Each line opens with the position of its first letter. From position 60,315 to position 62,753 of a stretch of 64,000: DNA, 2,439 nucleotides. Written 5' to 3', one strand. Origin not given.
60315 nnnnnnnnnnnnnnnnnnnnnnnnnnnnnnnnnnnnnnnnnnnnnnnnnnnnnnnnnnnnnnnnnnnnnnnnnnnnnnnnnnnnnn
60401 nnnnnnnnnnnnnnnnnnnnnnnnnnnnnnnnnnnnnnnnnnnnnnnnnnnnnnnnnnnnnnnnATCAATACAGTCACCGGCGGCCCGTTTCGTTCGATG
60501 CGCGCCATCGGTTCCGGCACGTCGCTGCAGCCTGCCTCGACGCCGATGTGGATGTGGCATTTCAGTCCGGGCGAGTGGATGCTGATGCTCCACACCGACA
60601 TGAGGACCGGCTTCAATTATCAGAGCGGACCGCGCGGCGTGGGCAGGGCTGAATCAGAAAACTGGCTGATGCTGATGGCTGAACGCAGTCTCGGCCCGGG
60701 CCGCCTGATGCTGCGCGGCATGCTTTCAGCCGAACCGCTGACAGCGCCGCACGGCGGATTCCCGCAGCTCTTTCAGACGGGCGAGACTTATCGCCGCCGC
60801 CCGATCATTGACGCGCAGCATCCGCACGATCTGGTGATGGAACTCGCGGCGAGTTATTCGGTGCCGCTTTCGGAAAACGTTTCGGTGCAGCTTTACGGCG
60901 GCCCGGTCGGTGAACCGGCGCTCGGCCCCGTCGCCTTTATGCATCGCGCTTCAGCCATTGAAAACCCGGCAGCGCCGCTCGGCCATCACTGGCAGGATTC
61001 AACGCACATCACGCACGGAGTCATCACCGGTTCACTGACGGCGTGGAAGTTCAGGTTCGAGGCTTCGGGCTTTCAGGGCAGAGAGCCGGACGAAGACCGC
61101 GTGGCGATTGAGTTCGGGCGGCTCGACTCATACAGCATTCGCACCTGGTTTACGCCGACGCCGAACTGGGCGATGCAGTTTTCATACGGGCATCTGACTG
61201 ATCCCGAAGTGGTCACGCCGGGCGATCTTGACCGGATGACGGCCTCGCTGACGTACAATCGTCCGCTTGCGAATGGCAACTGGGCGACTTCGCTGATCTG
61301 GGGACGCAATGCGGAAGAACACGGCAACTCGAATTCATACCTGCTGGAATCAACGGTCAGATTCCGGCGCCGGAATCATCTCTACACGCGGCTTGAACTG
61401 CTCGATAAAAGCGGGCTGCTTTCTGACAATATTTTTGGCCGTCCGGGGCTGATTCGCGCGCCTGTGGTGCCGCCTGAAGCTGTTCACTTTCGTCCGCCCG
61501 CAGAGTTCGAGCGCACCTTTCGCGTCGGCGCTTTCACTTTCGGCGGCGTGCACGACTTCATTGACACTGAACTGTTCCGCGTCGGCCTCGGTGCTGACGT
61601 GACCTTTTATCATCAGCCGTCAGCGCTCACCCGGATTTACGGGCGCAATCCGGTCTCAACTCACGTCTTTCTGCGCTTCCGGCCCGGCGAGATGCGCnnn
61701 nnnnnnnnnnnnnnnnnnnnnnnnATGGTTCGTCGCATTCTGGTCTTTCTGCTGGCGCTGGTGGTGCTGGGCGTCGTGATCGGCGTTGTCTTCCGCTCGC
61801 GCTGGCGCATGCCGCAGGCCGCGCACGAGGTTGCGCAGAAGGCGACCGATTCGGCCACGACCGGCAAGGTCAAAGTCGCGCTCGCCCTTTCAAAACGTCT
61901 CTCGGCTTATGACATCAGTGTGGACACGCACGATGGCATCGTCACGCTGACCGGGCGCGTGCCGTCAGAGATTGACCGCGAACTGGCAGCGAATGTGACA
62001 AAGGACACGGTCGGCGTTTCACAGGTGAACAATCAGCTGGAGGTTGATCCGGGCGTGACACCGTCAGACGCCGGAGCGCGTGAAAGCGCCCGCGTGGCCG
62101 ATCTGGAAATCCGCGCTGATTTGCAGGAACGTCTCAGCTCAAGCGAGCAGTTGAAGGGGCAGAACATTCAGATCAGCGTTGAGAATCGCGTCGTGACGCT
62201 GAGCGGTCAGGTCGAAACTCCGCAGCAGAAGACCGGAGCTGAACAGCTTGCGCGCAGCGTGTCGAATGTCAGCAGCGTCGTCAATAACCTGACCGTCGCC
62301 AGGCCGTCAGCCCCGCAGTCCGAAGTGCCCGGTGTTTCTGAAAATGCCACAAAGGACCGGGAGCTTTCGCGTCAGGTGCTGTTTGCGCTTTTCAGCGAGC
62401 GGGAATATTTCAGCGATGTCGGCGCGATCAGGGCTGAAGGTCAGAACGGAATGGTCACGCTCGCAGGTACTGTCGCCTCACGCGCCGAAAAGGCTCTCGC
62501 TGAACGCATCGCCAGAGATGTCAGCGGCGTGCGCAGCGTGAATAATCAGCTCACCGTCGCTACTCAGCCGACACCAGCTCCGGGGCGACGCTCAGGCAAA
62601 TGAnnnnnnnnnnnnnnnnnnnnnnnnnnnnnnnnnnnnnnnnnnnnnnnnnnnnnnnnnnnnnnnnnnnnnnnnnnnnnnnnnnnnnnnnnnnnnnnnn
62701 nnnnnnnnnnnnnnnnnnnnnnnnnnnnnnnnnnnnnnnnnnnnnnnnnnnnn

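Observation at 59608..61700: Two-gene operon: coiled-coil protein plus cytochrome c fused to a His-rich linker and a Met/His-rich ~400-aa domain (CopB/PcoB-like features)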

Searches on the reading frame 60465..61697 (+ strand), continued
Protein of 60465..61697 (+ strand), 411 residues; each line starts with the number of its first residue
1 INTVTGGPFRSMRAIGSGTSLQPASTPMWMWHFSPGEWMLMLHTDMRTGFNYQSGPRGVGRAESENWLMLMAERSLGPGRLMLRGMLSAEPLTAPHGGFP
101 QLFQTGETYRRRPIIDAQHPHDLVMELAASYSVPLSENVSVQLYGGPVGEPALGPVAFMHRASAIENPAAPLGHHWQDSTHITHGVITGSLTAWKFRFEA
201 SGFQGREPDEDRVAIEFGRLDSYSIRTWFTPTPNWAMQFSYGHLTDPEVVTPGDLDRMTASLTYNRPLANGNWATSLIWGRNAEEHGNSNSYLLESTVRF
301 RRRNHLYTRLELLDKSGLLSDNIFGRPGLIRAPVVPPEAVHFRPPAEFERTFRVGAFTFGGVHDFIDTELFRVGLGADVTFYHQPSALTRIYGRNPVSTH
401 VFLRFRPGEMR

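Call 51: search_protein_families(library=pfam, proteins=[window:60465-61697:+, P0165, P0137, P0178, P0259], max_evalue=10)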
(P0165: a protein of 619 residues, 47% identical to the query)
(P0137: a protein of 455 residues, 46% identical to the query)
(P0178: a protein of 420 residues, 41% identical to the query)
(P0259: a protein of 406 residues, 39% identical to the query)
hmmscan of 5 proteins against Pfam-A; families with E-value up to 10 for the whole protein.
window:60465-61697:+ (411 aa): 0 families

P0165 (619 aa): 3 families
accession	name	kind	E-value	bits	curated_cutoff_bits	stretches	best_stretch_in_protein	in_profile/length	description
PF07382.16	HC2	-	0.0011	19.5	40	1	507-594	63-130/194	Histone H1-like nucleoprotein HC2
PF07642.17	BBP2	-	0.0067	16.1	26.2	1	222-398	135-306/339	Putative beta-barrel porin-2, OmpL-like. bbp2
PF02095.21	Extensin_1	-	0.048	13.9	105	1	541-599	10-95/171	Extensin-like protein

P0137 (455 aa): 0 families

P0178 (420 aa): 0 families

P0259 (406 aa): 0 families

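Call 71: find_encoding_contigs(protein=P0091, flank=7000, max_places=1)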
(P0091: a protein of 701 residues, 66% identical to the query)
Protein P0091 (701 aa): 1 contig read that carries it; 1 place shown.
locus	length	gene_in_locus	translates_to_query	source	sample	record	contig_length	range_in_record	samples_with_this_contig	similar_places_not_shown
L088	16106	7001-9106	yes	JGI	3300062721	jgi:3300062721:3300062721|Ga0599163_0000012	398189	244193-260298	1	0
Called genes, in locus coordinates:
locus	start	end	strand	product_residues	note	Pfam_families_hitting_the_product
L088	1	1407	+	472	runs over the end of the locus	PF00067:p450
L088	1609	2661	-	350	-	PF02881:SRP54_N, PF00448:SRP54, PF13401:AAA_22 (weak), PF13604:AAA_30 (weak)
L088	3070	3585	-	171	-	PF04978:MST (weak), PF12867:DinB_2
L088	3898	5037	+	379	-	PF01053:Cys_Met_Meta_PP, PF00155:Aminotran_1_2 (weak), PF01041:DegT_DnrJ_EryC1 (weak)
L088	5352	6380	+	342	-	PF00481:PP2C (faint), PF13672:PP2C_2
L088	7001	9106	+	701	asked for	PF13442:Cytochrome_CBB3, PF00034:Cytochrom_C (weak)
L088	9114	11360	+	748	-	PF19335:HMBD, PF00122:E1-E2_ATPase, PF00702:Hydrolase, PF08282:Hydrolase_3 (faint)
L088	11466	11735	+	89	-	PF14357:DUF4404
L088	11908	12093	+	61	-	-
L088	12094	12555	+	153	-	-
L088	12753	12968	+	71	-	PF10049:DUF2283 (weak)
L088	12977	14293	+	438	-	PF27235:AF_1680 (faint)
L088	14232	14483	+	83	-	-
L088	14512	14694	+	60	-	-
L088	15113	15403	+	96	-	PF10387:DUF2442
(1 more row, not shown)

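Call 72: find_encoding_contigs(protein=P0044, flank=7000, max_places=1)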
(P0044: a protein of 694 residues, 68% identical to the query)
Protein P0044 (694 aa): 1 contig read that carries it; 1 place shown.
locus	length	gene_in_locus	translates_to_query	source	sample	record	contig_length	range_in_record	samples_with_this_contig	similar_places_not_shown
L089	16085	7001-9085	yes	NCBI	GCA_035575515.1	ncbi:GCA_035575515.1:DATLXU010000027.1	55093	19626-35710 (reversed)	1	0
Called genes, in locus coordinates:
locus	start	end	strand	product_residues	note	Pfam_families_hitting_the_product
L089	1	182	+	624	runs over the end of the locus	PF01019:G_glu_transpept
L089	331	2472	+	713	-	PF00512:HisKA, PF02518:HATPase_c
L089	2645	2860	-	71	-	-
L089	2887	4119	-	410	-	PF00515:TPR_1 (faint), PF07719:TPR_2 (faint), PF13428:TPR_14 (faint), PF14559:TPR_19 (faint)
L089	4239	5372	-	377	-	PF04307:YdjM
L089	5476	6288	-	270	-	PF09976:TPR_21 (faint), PF07719:TPR_2 (faint), PF13174:TPR_6 (faint)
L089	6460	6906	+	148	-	-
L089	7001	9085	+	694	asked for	PF00034:Cytochrom_C (weak), PF13442:Cytochrome_CBB3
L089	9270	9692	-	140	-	PF04519:Bactofilin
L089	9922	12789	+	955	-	PF00486:Trans_reg_C, PF20703:nSTAND1, PF13191:AAA_16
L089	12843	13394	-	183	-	-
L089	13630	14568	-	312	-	-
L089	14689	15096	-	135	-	PF19861:DUF6335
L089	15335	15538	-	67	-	PF00313:CSD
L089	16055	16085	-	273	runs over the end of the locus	PF00561:Abhydrolase_1, PF12697:Abhydrolase_6, PF03096:Ndr, PF12146:Hydrolase_4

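Call 73: find_encoding_contigs(protein=P0003, flank=7000, max_places=1)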
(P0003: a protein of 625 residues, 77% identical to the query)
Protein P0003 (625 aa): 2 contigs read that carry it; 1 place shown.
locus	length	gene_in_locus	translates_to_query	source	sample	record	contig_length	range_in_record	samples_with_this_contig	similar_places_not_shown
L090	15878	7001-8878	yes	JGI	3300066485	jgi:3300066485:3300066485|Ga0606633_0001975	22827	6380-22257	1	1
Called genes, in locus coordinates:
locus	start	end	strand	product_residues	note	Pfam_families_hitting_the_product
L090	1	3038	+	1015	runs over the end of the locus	PF18306:LDcluster4, PF00122:E1-E2_ATPase, PF13246:Cation_ATPase, PF00702:Hydrolase, PF12710:HAD, PF08282:Hydrolase_3 (faint), PF00689:Cation_ATPase_C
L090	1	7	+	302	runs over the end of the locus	PF01464:SLT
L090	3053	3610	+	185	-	PF10080:FtrD-like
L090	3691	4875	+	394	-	PF12704:MacB_PCD, PF02687:FtsX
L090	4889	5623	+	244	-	PF00005:ABC_tran, PF02463:SMC_N (faint), PF13304:AAA_21 (faint)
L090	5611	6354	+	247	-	-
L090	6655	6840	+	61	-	PF04945:YHS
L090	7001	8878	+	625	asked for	PF00034:Cytochrom_C, PF13442:Cytochrome_CBB3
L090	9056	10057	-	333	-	PF26769:HAMP_PhoQ, PF00512:HisKA (weak), PF13581:HATPase_c_2 (faint), PF02518:HATPase_c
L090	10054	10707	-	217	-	PF00072:Response_reg, PF00486:Trans_reg_C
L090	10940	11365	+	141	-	-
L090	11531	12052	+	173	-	-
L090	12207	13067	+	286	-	PF13240:Zn_Ribbon_1 (weak)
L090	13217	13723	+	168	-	PF00376:MerR, PF13411:MerR_1, PF09278:MerR-DNA-bind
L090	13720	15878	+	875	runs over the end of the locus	PF04945:YHS, PF19335:HMBD, PF00122:E1-E2_ATPase, PF00702:Hydrolase, PF08282:Hydrolase_3 (faint), PF12710:HAD (faint)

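Call 75: search_protein_families(library=pfam, proteins=[L021:9258-9890:+, L072:9165-9788:+, L071:3759-4316:+, L069:9128-10306:+, L044:1423-2823:+, L053:5543-6964:-, L056:5464-6855:+], max_evalue=0.001)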
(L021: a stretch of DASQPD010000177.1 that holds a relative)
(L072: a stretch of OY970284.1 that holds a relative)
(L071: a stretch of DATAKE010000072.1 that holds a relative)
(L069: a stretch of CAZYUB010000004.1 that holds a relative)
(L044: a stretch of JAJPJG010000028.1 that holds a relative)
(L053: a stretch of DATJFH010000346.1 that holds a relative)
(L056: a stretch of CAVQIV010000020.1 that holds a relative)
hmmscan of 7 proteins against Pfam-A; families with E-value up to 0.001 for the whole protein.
L021:9258-9890:+ (210 aa): 2 families
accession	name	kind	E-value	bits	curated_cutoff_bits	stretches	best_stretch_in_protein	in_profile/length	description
PF13442.11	Cytochrome_CBB3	-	8.6e-09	36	27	1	72-151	3-66/68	Cytochrome C oxidase, cbb3-type, subunit III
PF00034.26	Cytochrom_C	-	6.9e-05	24.5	21.3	1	74-155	3-88/90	Cytochrome c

L072:9165-9788:+ (207 aa): 2 families
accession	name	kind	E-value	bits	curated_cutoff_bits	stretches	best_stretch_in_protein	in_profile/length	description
PF13442.11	Cytochrome_CBB3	-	7.6e-13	49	27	1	77-159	4-68/68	Cytochrome C oxidase, cbb3-type, subunit III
PF00034.26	Cytochrom_C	-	5.9e-06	27.9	21.3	1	77-162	2-89/90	Cytochrome c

L071:3759-4316:+ (185 aa): 2 families
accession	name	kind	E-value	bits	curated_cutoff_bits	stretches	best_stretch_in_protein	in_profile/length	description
PF13442.11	Cytochrome_CBB3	-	1.3e-14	54.7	27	1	77-157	3-68/68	Cytochrome C oxidase, cbb3-type, subunit III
PF00034.26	Cytochrom_C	-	3.1e-07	32.1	21.3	1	81-160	5-89/90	Cytochrome c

L069:9128-10306:+ (392 aa): 2 families
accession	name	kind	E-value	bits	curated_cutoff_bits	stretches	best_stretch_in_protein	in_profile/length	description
PF03773.19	ArsP_1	-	1.3e-30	107.1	32.3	1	101-389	15-293/294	Predicted permease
PF04945.19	YHS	-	5.7e-09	36.3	30.3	1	6-43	2-39/47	YHS domain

L044:1423-2823:+ (466 aa): 3 families
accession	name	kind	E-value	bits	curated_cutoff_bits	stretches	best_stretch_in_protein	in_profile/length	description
PF07732.21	Cu-oxidase_3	-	4.3e-41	140.1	21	1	96-207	6-118/119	Multicopper oxidase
PF07731.20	Cu-oxidase_2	-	4.4e-33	114.4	20.4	2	236-347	10-132/137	Multicopper oxidase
PF00394.28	Cu-oxidase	-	2.4e-07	31.4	21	1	252-339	55-140/157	Multicopper oxidase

L053:5543-6964:- (473 aa): 0 families

L056:5464-6855:+ (463 aa): 0 families

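Call 83: search_dna_similar(query=window:60465-61697:+, collection=plasmids, mode=protein, max_evalue=1e-10, max_rows=25)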
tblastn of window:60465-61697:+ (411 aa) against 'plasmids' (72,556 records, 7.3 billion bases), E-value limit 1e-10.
Records with a match: 3; places in all: 3; records where one place covers at least 80% of the query: 2.
Best place of each record, by identity: <60% 3.
By first word of the organism name: Sphingobium 2; Pontibacter 1.
By predicted mobility (MOB-suite, as given by PLSDB): non-mobilizable 1; mobilizable 1; conjugative 1.
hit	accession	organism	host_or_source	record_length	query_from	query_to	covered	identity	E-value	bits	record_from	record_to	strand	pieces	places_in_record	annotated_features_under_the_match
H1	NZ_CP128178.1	Sphingobium baderi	mixed culture,activated sludge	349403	11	406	96%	41.7%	3e-69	244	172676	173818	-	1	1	hypothetical protein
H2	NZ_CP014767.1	Pontibacter akesuensis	mixed culture,desert soil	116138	12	410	97%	38.2%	2e-68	242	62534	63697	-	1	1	hypothetical protein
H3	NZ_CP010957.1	Sphingobium sp. YBL2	cell culture,soil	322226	11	335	79%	41.9%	3e-57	209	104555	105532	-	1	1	hypothetical protein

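Call 84: get_annotated_region(hit=H1, flank=9000)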
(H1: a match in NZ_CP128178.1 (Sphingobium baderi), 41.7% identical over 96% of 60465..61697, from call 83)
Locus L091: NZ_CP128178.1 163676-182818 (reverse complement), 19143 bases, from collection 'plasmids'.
description: Sphingobium baderi strain SC-1 plasmid unnamed1, complete sequence
organism: Sphingobium baderi (NCBI taxid 1332080)
taxonomy: Bacteria; Pseudomonadota; Alphaproteobacteria; Sphingomonadales; Sphingomonadaceae; Sphingobium; Sphingobium baderi
host: -; source: mixed culture,activated sludge; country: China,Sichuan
typing (MOB-suite, as given by PLSDB): non-mobilizable; mating-pair formation MPF_F
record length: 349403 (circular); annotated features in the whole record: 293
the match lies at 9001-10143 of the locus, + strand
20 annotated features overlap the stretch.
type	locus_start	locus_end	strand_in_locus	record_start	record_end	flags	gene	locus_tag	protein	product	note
CDS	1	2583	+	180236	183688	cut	-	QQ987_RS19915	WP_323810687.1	response regulator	GO:0000160 - phosphorelay signal transduction system [Evidence IEA]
CDS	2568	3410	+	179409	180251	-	-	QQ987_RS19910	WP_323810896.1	protein-glutamate O-methyltransferase CheR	GO:0032259 - methylation [Evidence IEA]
CDS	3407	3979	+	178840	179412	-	-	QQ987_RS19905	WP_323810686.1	chemotaxis protein CheB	-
CDS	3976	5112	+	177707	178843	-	-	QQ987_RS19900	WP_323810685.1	hybrid sensor histidine kinase/response regulator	-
CDS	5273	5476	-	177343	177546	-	-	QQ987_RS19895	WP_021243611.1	hypothetical protein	-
CDS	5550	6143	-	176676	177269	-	-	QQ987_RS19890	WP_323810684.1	CDP-alcohol phosphatidyltransferase family protein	-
CDS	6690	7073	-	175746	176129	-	-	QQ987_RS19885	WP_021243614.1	MerR family transcriptional regulator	GO:0006355 - regulation of DNA-templated transcription [Evidence IEA]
CDS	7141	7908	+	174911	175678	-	-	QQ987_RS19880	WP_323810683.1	glutaredoxin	-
CDS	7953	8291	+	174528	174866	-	-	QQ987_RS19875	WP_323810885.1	hypothetical protein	-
CDS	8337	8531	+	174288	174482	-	-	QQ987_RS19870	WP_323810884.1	hypothetical protein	-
CDS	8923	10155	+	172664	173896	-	-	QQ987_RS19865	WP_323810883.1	hypothetical protein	-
CDS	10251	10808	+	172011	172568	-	-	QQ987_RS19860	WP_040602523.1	DUF305 domain-containing protein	-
CDS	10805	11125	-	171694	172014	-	-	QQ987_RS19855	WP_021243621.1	hypothetical protein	-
CDS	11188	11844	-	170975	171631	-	-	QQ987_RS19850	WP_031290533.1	isoprenylcysteine carboxylmethyltransferase family protein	-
CDS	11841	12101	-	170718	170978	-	-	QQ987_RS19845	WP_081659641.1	DUF2933 domain-containing protein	-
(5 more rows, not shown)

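Call 85: get_annotated_region(hit=H2, flank=9000)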
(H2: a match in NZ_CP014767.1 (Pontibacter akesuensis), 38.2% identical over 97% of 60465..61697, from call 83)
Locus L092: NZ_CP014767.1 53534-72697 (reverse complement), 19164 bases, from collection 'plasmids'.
description: Pontibacter akesuensis strain AKS 1T plasmid Paks1, complete sequence
organism: Pontibacter akesuensis (NCBI taxid 388950)
taxonomy: Bacteria; Bacteroidota; Cytophagia; Cytophagales; Hymenobacteraceae; Pontibacter; Pontibacter akesuensis
host: -; source: mixed culture,desert soil; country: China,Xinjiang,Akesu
typing (MOB-suite, as given by PLSDB): mobilizable; replicon rep_cluster_1700; relaxase MOBP
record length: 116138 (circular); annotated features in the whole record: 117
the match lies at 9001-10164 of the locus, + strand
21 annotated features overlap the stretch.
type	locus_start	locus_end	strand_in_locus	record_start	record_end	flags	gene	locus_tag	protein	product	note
CDS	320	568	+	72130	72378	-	-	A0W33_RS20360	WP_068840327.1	hypothetical protein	-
CDS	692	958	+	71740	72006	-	-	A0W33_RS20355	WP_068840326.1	hypothetical protein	-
CDS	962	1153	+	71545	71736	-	-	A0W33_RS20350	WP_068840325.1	hypothetical protein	-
CDS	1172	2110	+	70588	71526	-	-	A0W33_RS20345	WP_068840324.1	ArdC-like ssDNA-binding domain-containing protein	-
CDS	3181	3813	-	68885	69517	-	-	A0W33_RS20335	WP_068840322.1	DUF2911 domain-containing protein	-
CDS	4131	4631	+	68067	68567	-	-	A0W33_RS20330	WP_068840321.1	hypothetical protein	-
CDS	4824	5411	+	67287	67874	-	-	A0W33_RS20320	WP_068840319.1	helix-turn-helix domain-containing protein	-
CDS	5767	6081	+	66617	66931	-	-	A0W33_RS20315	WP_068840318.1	hypothetical protein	-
CDS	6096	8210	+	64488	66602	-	-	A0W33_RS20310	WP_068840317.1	copper-translocating P-type ATPase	GO:0006825 - copper ion transport [Evidence IEA]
CDS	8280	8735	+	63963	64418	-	-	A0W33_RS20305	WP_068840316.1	hypothetical protein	-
CDS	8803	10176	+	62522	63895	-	-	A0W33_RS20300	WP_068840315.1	hypothetical protein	-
CDS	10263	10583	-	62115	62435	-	-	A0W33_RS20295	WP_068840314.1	four-helix bundle copper-binding protein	-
CDS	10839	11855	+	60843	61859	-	-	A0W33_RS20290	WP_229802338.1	ion channel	-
CDS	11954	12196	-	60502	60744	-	-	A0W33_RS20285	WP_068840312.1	hypothetical protein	-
CDS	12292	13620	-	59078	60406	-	-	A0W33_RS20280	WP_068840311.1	trehalase-like protein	-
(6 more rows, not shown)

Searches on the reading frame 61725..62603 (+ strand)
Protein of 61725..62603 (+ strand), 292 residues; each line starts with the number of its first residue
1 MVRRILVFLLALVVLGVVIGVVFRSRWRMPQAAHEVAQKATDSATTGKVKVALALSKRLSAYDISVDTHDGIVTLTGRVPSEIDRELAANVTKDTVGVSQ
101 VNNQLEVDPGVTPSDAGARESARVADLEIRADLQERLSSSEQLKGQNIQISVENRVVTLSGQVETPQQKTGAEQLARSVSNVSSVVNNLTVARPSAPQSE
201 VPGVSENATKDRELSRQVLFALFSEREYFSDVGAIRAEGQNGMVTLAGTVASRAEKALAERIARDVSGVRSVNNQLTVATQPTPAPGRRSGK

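Call 4: search_protein_families(library=pfam, proteins=[window:61725-62603:+], max_evalue=0.01)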
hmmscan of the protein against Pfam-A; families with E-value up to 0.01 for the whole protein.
window:61725-62603:+ (292 aa): 2 families
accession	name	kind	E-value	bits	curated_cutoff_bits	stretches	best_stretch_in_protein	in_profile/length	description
PF04972.22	BON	-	5.5e-51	171.2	27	3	126-192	2-68/69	BON domain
PF21937.1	Yop-YscD_ppl_2nd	-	0.00087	19.4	27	0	239-277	26-65/67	YscD/CdsD-like Bon-like domain 2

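Call 5: search_protein_families(library=ncbifam, proteins=[window:61725-62603:+], max_evalue=0.1)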
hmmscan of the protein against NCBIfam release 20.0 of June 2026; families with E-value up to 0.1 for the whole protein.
window:61725-62603:+ (292 aa): 4 families
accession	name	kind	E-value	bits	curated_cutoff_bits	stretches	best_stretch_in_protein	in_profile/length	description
NF007858.0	PRK10568.1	equivalog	9.6e-38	129.9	174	2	34-191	52-204/206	molecular chaperone OsmY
NF051434.1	ArfA_OmpATb_N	equivalog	5.9e-14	52.4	81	3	65-191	3-114/114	channel-forming protein ArfA/OmpATb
NF008247.1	PRK11023.1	equivalog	1e-13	51.5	184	2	127-276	49-188/192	division/outer membrane stress-associated lipid-binding lipoprotein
NF008399.0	PRK11198.1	equivalog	5.8e-11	43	134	3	127-196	25-93/149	peptidoglycan-binding protein LysM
